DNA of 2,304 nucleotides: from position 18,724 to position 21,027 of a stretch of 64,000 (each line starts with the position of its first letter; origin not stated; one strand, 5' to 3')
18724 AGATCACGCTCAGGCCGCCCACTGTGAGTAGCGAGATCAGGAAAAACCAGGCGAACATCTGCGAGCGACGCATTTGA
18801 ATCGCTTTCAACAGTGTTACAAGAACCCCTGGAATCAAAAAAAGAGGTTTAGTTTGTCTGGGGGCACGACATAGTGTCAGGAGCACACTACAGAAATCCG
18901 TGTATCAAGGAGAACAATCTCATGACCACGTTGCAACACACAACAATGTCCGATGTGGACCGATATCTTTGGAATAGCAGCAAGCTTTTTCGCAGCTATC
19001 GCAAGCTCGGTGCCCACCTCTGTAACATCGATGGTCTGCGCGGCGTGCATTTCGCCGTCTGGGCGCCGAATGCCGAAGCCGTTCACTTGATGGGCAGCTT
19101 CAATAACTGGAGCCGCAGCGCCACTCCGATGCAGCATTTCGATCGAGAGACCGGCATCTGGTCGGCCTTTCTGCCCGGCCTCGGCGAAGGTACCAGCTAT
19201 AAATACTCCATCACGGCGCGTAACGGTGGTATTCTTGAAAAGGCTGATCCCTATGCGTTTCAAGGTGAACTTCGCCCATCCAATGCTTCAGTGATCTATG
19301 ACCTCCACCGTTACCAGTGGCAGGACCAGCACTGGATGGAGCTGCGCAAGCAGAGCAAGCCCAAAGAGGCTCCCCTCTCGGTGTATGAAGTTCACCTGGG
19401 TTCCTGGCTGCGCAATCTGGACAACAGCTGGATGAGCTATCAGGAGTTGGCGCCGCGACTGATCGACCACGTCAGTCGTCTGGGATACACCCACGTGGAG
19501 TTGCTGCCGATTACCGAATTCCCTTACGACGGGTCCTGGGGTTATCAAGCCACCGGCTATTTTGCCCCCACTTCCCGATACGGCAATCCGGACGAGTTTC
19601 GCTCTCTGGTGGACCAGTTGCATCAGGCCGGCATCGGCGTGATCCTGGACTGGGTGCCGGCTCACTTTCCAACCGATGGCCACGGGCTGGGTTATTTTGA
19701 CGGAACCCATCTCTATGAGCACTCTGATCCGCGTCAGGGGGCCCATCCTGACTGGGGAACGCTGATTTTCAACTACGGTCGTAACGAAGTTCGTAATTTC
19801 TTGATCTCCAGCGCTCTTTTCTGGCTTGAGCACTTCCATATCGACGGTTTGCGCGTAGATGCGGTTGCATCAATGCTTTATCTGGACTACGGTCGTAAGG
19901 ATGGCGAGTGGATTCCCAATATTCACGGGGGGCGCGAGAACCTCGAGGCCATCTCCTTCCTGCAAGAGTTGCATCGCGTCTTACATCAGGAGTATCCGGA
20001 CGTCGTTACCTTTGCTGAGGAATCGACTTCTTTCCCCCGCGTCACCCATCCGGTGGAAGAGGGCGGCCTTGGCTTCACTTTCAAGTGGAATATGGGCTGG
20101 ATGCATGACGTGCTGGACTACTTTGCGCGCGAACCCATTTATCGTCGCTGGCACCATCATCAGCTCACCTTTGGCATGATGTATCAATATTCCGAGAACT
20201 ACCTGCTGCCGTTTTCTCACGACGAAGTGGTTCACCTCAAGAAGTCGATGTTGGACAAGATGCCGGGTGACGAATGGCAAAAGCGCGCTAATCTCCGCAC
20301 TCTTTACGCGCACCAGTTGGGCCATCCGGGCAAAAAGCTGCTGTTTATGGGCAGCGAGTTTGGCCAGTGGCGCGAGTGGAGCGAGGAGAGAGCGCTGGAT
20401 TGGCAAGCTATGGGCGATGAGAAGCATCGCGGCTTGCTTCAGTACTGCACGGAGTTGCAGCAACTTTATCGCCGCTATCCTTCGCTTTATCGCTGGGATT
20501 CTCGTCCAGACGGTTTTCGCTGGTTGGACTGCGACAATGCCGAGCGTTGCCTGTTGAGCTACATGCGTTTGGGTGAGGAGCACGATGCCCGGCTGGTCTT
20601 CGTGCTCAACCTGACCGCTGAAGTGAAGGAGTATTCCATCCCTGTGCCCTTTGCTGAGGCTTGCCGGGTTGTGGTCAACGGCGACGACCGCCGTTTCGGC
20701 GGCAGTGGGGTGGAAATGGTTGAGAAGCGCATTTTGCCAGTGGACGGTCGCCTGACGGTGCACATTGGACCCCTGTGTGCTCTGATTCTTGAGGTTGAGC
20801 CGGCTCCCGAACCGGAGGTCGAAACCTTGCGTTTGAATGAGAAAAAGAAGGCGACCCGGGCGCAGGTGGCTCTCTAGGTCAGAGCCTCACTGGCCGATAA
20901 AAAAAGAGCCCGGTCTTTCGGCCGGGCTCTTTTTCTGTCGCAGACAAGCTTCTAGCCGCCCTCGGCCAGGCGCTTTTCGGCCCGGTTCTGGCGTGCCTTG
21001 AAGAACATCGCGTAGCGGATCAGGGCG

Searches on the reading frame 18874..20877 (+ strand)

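Call 89: search_protein_families(library=pfam, proteins=[window:18874-20877:+], max_evalue=0.001)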
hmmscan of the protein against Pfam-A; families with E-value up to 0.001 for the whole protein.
window:18874-20877:+ (667 aa): 4 families
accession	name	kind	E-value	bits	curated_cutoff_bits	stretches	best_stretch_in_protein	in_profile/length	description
PF02922.24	CBM_48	-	3.9e-23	82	22.4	1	44-128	1-83/83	Carbohydrate-binding module 48 (Isoamylase N-terminal domain)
PF00128.31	Alpha-amylase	-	1e-17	65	22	2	197-267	25-94/446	Alpha amylase, catalytic domain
PF02806.24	Alpha-amylase_C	-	5.3e-12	46.3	21.2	1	550-641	1-94/95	Alpha amylase, C-terminal all-beta domain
PF22019.2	GlgB_N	-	0.00095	19.7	27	0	45-127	20-94/94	alpha-1,4-glucan branching enzyme GlgB, N-terminal domain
